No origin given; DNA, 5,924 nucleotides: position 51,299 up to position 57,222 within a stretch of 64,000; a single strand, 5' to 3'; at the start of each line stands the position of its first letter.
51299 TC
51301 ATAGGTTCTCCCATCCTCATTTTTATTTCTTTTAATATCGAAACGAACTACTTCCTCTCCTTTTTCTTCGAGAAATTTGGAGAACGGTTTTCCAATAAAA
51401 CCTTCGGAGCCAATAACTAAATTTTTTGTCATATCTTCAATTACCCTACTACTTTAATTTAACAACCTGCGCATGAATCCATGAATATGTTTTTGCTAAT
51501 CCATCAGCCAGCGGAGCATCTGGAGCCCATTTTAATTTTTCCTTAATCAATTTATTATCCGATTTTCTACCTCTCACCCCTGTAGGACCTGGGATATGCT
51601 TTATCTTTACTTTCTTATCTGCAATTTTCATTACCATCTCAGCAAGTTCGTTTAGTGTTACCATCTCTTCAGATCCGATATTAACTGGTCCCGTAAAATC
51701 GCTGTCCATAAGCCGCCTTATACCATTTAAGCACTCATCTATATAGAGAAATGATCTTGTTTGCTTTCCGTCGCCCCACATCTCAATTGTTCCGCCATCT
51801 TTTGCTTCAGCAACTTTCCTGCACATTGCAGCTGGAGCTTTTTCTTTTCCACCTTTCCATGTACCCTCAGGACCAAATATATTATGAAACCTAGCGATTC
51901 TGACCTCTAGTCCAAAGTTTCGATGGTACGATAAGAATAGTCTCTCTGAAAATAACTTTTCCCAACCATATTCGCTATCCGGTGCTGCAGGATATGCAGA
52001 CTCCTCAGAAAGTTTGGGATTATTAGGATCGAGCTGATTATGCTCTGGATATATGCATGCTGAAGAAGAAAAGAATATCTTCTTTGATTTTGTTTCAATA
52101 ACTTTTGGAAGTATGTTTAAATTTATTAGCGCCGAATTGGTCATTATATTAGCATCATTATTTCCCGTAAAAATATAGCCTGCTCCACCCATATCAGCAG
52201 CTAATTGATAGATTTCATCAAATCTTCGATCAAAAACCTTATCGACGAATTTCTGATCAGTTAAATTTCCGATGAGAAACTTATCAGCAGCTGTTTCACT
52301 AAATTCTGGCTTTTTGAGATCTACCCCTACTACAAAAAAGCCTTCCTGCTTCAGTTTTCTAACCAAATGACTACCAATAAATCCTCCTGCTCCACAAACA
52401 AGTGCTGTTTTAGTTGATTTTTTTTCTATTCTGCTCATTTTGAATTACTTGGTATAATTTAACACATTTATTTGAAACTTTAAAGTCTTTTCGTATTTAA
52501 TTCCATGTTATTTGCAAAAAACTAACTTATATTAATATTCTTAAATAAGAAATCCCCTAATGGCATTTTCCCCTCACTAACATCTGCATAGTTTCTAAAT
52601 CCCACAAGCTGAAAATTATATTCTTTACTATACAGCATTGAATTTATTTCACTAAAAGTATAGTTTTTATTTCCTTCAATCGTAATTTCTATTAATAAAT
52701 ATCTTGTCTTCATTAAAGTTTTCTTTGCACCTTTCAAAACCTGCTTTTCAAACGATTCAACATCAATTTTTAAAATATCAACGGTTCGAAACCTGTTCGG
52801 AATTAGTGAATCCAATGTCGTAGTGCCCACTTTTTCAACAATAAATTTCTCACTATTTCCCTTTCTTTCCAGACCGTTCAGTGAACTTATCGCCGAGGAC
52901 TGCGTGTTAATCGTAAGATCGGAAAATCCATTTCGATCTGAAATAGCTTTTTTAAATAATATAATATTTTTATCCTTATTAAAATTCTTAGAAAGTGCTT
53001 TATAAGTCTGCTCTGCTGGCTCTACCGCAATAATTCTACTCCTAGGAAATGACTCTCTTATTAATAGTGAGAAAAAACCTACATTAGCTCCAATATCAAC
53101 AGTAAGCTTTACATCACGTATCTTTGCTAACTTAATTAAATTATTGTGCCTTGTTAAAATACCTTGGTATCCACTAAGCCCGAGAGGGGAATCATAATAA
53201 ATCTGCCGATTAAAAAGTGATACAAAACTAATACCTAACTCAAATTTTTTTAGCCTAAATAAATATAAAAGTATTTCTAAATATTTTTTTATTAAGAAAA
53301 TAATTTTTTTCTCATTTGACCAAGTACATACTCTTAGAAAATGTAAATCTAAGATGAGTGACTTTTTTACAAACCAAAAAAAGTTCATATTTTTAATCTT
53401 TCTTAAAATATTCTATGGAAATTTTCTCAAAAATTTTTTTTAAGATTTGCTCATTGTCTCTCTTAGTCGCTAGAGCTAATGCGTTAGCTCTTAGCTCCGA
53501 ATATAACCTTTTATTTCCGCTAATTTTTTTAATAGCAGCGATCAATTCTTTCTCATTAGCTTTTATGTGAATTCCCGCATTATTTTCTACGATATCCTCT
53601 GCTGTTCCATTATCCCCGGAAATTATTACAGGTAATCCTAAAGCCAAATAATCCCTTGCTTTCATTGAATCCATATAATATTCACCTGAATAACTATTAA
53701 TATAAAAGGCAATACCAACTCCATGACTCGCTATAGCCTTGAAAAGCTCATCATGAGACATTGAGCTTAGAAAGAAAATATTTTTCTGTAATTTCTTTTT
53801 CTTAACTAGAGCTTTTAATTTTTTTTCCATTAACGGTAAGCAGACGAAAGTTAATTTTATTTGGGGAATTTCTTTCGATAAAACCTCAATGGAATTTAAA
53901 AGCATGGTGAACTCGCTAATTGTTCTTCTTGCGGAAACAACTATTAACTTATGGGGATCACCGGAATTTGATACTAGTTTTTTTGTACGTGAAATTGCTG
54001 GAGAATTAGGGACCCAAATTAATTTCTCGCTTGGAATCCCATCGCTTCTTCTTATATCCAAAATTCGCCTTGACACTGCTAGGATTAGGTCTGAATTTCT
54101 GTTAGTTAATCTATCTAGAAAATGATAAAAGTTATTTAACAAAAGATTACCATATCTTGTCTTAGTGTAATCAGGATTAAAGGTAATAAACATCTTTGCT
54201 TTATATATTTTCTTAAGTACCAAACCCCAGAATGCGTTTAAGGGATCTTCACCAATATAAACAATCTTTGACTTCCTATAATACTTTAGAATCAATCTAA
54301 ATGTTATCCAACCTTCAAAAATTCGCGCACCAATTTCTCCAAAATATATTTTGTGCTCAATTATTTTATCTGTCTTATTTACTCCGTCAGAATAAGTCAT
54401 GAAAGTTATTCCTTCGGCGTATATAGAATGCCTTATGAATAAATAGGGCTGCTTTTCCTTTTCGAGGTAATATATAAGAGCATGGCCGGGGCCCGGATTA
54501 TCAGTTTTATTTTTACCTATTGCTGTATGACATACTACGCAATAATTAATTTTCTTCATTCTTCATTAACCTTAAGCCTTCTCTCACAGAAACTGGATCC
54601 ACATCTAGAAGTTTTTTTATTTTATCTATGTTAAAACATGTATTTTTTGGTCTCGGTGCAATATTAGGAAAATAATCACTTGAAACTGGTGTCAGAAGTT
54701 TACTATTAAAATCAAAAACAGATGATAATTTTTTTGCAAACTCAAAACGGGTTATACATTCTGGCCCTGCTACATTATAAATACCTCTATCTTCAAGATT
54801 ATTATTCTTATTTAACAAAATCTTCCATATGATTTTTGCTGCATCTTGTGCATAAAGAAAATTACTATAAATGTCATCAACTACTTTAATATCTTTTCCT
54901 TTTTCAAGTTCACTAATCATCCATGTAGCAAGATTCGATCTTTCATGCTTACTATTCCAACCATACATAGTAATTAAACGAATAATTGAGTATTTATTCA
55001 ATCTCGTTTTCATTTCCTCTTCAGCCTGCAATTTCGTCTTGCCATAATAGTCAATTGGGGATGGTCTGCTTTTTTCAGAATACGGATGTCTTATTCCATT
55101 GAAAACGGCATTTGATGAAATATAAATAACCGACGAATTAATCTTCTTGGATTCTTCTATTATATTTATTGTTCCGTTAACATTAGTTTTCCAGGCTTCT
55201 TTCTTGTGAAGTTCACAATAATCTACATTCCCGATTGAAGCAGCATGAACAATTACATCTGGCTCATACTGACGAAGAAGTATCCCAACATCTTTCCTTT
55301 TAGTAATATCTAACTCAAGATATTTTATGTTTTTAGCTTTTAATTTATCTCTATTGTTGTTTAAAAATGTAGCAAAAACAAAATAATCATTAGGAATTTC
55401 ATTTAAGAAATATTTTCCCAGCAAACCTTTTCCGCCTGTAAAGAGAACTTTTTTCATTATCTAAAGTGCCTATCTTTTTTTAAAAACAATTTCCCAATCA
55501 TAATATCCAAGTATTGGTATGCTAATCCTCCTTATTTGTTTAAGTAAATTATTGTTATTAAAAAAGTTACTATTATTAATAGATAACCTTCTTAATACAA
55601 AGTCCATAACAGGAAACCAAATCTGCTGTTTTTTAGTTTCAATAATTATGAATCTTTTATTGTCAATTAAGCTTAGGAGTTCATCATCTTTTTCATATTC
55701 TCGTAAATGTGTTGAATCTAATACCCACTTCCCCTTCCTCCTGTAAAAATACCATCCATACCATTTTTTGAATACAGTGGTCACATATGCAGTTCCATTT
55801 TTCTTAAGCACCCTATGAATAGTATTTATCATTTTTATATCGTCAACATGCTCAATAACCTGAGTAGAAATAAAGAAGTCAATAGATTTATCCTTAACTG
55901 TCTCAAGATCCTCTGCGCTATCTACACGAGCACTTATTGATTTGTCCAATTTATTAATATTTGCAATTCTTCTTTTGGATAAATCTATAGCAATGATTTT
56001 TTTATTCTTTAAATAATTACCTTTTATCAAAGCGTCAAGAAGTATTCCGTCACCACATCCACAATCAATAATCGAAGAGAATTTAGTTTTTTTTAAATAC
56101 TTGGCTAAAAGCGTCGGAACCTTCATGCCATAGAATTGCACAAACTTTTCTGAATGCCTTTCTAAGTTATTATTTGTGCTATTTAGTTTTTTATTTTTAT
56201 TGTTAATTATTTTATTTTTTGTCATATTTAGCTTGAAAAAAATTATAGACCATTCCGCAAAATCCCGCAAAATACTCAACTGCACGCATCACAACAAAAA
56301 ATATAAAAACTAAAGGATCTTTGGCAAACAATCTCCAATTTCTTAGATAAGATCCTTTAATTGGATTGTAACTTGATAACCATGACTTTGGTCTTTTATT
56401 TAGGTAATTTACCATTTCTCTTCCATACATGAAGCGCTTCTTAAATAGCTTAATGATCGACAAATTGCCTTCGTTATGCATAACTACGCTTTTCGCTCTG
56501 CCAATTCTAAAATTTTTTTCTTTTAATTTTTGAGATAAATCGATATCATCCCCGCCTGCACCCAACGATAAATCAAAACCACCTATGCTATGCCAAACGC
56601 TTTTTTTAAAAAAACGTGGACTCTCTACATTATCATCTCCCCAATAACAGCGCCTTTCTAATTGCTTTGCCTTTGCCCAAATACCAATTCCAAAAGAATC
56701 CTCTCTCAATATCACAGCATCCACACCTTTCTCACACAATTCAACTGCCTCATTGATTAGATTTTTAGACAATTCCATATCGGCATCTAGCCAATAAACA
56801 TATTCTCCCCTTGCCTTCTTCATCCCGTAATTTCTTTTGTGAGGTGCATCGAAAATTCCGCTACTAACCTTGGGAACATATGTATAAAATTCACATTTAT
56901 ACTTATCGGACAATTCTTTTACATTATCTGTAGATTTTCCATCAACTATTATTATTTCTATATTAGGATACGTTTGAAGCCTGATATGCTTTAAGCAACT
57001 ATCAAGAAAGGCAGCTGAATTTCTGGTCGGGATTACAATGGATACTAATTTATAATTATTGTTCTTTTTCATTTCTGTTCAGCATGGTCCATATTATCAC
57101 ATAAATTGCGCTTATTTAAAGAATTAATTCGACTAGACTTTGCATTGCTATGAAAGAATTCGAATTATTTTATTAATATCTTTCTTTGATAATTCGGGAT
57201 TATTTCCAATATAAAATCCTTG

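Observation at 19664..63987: Co-directional glycan assembly supercluster of about 44 kb and 40 genes that combines Wzx/Wzy-type and polyprenyl-P-sugar/GT-C machinery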

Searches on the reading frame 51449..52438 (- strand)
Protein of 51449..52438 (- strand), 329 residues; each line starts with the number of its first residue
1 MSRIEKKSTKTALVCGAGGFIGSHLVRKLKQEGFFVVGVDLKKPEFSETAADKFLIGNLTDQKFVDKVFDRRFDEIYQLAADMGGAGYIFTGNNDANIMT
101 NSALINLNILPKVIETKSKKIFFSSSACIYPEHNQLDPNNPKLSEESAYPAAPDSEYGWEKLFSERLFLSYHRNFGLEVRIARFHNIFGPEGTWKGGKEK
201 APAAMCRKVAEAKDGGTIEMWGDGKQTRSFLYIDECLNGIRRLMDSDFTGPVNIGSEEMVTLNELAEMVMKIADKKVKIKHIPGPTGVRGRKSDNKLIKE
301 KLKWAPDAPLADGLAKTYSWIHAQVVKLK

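Call 7: search_protein_families(library=pfam, proteins=[window:51449-52438:-], max_evalue=0.01)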
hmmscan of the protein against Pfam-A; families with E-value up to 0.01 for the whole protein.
window:51449-52438:- (329 aa): 8 families
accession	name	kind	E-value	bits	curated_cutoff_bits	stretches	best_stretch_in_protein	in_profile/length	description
PF01370.27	Epimerase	-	2.7e-41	142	20.9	1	12-255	1-240/240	NAD dependent epimerase/dehydratase family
PF16363.11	GDP_Man_Dehyd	-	6e-27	95.4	27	1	13-316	1-331/332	GDP-mannose 4,6 dehydratase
PF07993.18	NAD_binding_4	-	1.4e-05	24.8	20.1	1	114-238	126-256/258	Male sterility protein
PF01073.25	3Beta_HSD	-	0.00093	18.7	22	1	13-169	1-158/280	3-beta hydroxysteroid dehydrogenase/isomerase family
PF02719.21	Polysacc_synt_2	-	0.0018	18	20.2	0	13-33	2-22/293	Polysaccharide biosynthesis protein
PF04321.23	RmlD_sub_bind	-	0.0043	16.6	27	0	12-81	3-60/287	RmlD substrate binding domain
PF05368.20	NmrA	-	0.0044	17.1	27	0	9-36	2-29/298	NmrA-like family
PF00106.31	adh_short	-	0.0048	16.8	26.6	1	10-111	1-111/195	short chain dehydrogenase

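Call 15: search_protein_families(library=ncbifam, proteins=[window:51449-52438:-], max_evalue=0.001)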
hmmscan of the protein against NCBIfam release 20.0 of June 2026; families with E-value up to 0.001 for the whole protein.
window:51449-52438:- (329 aa): 25 families
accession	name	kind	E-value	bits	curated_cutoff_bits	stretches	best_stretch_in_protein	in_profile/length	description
NF047922.1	GDPFucSynFcl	equivalog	7.2e-33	114.3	500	1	11-323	4-303/308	GDP-L-fucose synthase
TIGR01181.1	dTDP_gluc_dehyt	equivalog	8.3e-24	84.3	365.1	1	12-322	2-312/321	dTDP-glucose 4,6-dehydratase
TIGR02197.1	heptose_epim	equivalog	7.4e-23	81.2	274.6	1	13-322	2-314/316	ADP-glyceromanno-heptose 6-epimerase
TIGR01179.1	galE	equivalog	5.5e-21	74.7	262.3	1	13-322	3-326/332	UDP-glucose 4-epimerase GalE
TIGR04180.1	EDH_00030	hypoth_equivalog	1.2e-20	73.7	475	1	13-306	2-294/297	NAD-dependent 4,6-dehydratase LegB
NF008872.0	PRK11908.1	equivalog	9.2e-13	47.9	294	1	10-275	2-273/349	bifunctional UDP-4-keto-pentose/UDP-xylose synthase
TIGR01777.1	yfcH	hypoth_equivalog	5e-11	42.7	207.35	1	13-283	2-250/292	TIGR01777 family oxidoreductase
NF005998.1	PRK08125.1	equivalog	6.7e-10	38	777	1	6-292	312-604/649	bifunctional UDP-4-amino-4-deoxy-L-arabinose formyltransferase/UDP-glucuronic acid oxidase ArnA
NF007490.0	PRK10084.1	subfamily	9.6e-10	38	649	1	13-323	4-336/361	dTDP-glucose 4,6-dehydratase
NF008360.0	PRK11150.1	equivalog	2.2e-09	37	452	1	13-292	3-272/310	ADP-glyceromanno-heptose 6-epimerase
NF041015.1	UDPsulfquin_syn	equivalog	1.3e-08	34.2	575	1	204-285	238-325/384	UDP-sulfoquinovose synthase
TIGR03466.1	HpnA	hypoth_equivalog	5e-08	32.2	367.65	1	11-137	2-124/327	hopanoid-associated sugar epimerase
NF007582.0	PRK10217.1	equivalog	5.1e-08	32.4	698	1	10-321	2-331/355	dTDP-glucose 4,6-dehydratase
NF043036.1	ErythonDh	equivalog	1.6e-07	30.9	325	1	13-184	4-176/321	D-erythronate dehydrogenase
NF042422.1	oxyalk_red_OleD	equivalog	3.3e-07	30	580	1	13-237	4-208/329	2-alkyl-3-oxoalkanoate reductase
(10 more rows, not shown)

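Call 73: search_solved_structures(query=window:51449-52438:-, max_evalue=1e-15)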
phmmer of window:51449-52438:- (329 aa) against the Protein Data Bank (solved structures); distinct sequences matched with E-value up to 1e-15: 32.
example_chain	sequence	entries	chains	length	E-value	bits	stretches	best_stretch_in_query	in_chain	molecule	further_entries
2c59_A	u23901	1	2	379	1.9e-101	342.8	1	13-327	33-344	GDP-MANNOSE-3', 5'-EPIMERASE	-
2c54_A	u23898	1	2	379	5e-101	341.5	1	13-327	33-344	GDP-MANNOSE-3', 5'-EPIMERASE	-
2c5a_A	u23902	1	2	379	6.9e-101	341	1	13-327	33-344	GDP-MANNOSE-3', 5'-EPIMERASE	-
2c5e_A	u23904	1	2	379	1.3e-100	340.1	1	13-327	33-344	GDP-MANNOSE-3', 5'-EPIMERASE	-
8sg0_A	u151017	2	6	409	4.7e-98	331.7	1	13-327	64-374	GDP-mannose 3,5-epimerase | GDP-mannose 3,5 epimerase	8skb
2b69_A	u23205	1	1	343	5.1e-29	104.8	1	6-321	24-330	UDP-glucuronate decarboxylase 1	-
4lk3_A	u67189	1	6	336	5.9e-29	104.6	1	7-321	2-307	UDP-glucuronic acid decarboxylase 1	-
4gll_A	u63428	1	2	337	6.5e-29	104.5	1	7-321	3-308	UDP-glucuronic acid decarboxylase 1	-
4m55_A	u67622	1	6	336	1.1e-28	103.7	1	7-321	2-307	UDP-glucuronic acid decarboxylase 1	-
4zrm_A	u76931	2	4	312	1.1e-25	93.9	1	12-320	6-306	UDP-glucose 4-epimerase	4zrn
6wjb_A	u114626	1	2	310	2.7e-24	89.3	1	9-318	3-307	NAD-dependent epimerase/dehydratase family protein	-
6bwl_A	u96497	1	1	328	7e-24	87.9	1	12-324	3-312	Pal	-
6zl6_A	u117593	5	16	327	2.5e-23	86.1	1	12-322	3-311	Epimerase domain-containing protein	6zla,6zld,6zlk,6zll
6wj9_A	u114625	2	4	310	2.5e-23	86.1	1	9-318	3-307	NAD-dependent epimerase/dehydratase family protein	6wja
6zlj_A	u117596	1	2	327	8.9e-23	84.3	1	12-322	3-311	Epimerase domain-containing protein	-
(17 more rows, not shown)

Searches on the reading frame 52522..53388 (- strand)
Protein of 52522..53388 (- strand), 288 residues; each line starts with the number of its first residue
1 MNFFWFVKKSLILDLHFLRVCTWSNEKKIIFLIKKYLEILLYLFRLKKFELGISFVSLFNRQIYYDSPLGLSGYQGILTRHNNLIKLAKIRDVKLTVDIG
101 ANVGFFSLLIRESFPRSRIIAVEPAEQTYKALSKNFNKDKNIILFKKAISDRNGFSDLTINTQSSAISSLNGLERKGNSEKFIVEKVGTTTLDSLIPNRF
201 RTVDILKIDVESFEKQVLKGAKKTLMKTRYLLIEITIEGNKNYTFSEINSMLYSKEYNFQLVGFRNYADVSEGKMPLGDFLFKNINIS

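Call 7: search_protein_families(library=pfam, proteins=[window:52522-53388:-], max_evalue=0.01)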
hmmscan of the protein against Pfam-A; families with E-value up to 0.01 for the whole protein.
window:52522-53388:- (288 aa): 2 families
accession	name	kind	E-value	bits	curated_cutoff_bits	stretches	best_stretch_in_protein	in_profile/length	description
PF05050.19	Methyltransf_21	-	3.9e-19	69.9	22.7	1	98-260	1-172/173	Methyltransferase FkbM domain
PF05575.17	V_cholerae_RfbT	-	0.00028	20.7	27.9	1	95-255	82-250/286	Vibrio cholerae RfbT protein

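Call 15: search_protein_families(library=ncbifam, proteins=[window:52522-53388:-], max_evalue=0.001)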
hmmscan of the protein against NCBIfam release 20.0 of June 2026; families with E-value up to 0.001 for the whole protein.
window:52522-53388:- (288 aa): 2 families
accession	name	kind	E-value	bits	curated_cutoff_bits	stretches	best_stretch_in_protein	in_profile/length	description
TIGR01444.1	fkbM_fam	subfamily_domain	5.7e-28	98.2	37.7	1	96-235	2-142/143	FkbM family methyltransferase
TIGR02469.1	CbiT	equivalog_domain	0.00046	20.5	78.3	1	86-139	13-66/124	precorrin-6Y C5,15-methyltransferase (decarboxylating) subunit CbiT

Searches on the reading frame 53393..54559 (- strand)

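Call 7: search_protein_families(library=pfam, proteins=[window:53393-54559:-], max_evalue=0.01)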
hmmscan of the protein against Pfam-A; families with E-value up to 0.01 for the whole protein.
window:53393-54559:- (388 aa): 4 families
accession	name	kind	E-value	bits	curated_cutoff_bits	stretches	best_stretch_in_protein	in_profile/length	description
PF00534.26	Glycos_transf_1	-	1.5e-11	44.6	26.4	1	201-360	14-169/172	Glycosyl transferases group 1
PF13692.12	Glyco_trans_1_4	-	2.7e-08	34.6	27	1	212-346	12-139/142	Glycosyl transferases group 1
PF13439.12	Glyco_transf_4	-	0.0004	20.9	28.5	1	79-185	53-164/170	Glycosyltransferase Family 4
PF13579.12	Glyco_trans_4_4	-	0.0012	19.6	29.7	1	103-185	77-157/158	Glycosyl transferase 4-like domain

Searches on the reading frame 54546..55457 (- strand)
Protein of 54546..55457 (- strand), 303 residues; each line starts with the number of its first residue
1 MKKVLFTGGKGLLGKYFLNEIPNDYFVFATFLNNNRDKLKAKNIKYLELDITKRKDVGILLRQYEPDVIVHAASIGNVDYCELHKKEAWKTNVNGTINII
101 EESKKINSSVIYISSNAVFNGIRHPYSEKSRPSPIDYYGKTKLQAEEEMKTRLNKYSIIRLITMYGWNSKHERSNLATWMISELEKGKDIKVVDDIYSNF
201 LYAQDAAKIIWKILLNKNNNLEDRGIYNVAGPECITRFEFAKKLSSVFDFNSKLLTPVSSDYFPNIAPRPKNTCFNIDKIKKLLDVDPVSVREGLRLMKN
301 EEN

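Call 7: search_protein_families(library=pfam, proteins=[window:54546-55457:-], max_evalue=0.01)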
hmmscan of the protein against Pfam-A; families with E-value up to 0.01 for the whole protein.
window:54546-55457:- (303 aa): 7 families
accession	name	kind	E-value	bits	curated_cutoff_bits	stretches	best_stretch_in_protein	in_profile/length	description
PF04321.23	RmlD_sub_bind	-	2.7e-52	178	27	1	3-300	2-283/287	RmlD substrate binding domain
PF01370.27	Epimerase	-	2.4e-31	109.4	20.9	1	4-230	1-240/240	NAD dependent epimerase/dehydratase family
PF16363.11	GDP_Man_Dehyd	-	7.1e-16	59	27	1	5-219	1-242/332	GDP-mannose 4,6 dehydratase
PF02719.21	Polysacc_synt_2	-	1.5e-11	44.5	20.2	1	37-210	50-213/293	Polysaccharide biosynthesis protein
PF01073.25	3Beta_HSD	-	9.9e-10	38.3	22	1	7-151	3-159/280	3-beta hydroxysteroid dehydrogenase/isomerase family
PF07993.18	NAD_binding_4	-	3.6e-07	30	20.1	1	67-153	90-192/258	Male sterility protein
PF13460.12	NAD_binding_10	-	0.00078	19.8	27.2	1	8-162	1-144/184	NAD(P)H-binding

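Call 15: search_protein_families(library=ncbifam, proteins=[window:54546-55457:-], max_evalue=0.001)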
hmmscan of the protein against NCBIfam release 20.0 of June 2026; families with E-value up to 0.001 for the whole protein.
window:54546-55457:- (303 aa): 19 families
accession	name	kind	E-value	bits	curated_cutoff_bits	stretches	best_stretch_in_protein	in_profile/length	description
TIGR01214.1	rmlD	equivalog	2.4e-50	171.2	224.05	1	3-298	1-281/285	dTDP-4-dehydrorhamnose reductase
NF007440.0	PRK09987.1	equivalog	1.9e-19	70.1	308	1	50-298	39-289/299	dTDP-4-dehydrorhamnose reductase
TIGR01181.1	dTDP_gluc_dehyt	equivalog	1.9e-16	60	365.1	1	3-258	1-271/321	dTDP-glucose 4,6-dehydratase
TIGR01179.1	galE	equivalog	1e-14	54.2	262.3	1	3-150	1-157/332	UDP-glucose 4-epimerase GalE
TIGR02197.1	heptose_epim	equivalog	2.6e-12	46.5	274.6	1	4-230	1-242/316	ADP-glyceromanno-heptose 6-epimerase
TIGR03589.1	PseB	equivalog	3.5e-11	42.6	407.75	1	2-200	5-200/324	UDP-N-acetylglucosamine 4,6-dehydratase (inverting)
NF042423.1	oxyalk_red_Shew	equivalog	2.3e-10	40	580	1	2-197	9-209/331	2-alkyl-3-oxoalkanoate reductase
TIGR04130.1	FnlA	equivalog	3.2e-08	32.9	730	1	3-107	6-117/337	UDP-N-acetylglucosamine 4,6-dehydratase/5-epimerase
TIGR02622.1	CDP_4_6_dhtase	equivalog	8e-08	31.8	278.45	1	2-144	5-160/352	CDP-glucose 4,6-dehydratase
NF007956.0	PRK10675.1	subfamily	1.2e-07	31.2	394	1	33-149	35-160/338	UDP-glucose 4-epimerase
TIGR01746.1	Thioester-redct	subfamily_domain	2e-07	30.6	213.35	1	65-253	88-285/371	thioester reductase domain-containing protein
TIGR01777.1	yfcH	hypoth_equivalog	2.9e-06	27.1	207.35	1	4-250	1-243/292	TIGR01777 family oxidoreductase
NF007582.0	PRK10217.1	equivalog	3.2e-06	26.5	698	1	1-217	1-243/355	dTDP-glucose 4,6-dehydratase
NF042422.1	oxyalk_red_OleD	equivalog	5.7e-06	25.9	580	1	3-130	2-125/329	2-alkyl-3-oxoalkanoate reductase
TIGR04180.1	EDH_00030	hypoth_equivalog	1.1e-05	24.7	475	1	39-214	46-225/297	NAD-dependent 4,6-dehydratase LegB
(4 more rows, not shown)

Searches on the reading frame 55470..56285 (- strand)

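Call 8: search_protein_families(library=pfam, proteins=[window:55470-56285:-], max_evalue=0.01)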
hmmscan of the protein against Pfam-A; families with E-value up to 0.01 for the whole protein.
window:55470-56285:- (271 aa): 9 families
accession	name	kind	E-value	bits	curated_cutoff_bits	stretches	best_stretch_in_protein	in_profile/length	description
PF08241.18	Methyltransf_11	-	2.9e-14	53.9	21.2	1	74-167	2-94/95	Methyltransferase domain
PF13489.12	Methyltransf_23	-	7.8e-14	52.2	27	1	60-186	13-130/164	Methyltransferase domain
PF13649.12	Methyltransf_25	-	8.6e-12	46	27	1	72-164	1-97/97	Methyltransferase domain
PF13847.12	Methyltransf_31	-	2.7e-11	43.8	27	1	70-172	5-113/145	Methyltransferase domain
PF08242.18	Methyltransf_12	-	1.6e-09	38.8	30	1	74-165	2-97/98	Methyltransferase domain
PF07021.18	MetW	-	7.4e-06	26.2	21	1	70-162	15-104/193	Methionine biosynthesis protein MetW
PF13679.12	Methyltransf_32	-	2.8e-05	24.5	27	1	56-124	13-83/143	Methyltransferase domain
PF05175.20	MTS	-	0.00011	22.4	23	1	58-165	21-135/170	Methyltransferase small domain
PF06325.19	PrmA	-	0.00019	21.5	22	1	60-169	155-259/296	Ribosomal protein L11 methyltransferase (PrmA)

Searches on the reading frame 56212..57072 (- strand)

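Call 8: search_protein_families(library=pfam, proteins=[window:56212-57072:-], max_evalue=0.01)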
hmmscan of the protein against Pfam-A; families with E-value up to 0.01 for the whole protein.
window:56212-57072:- (286 aa): 4 families
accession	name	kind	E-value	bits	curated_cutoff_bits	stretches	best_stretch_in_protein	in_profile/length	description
PF00535.33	Glycos_transf_2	-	3.8e-24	86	23.3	1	11-142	1-132/168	Glycosyl transferase family 2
PF10111.15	Glyco_tranf_2_2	-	2.3e-11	44.1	27.3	1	11-109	1-102/276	Glycosyltransferase like family 2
PF13641.12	Glyco_tranf_2_3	-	4.5e-06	27.3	27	1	10-120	3-119/230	Glycosyltransferase like family 2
PF13632.12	Glyco_trans_2_3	-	0.00033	21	27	1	154-250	78-171/198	Glycosyl transferase family group 2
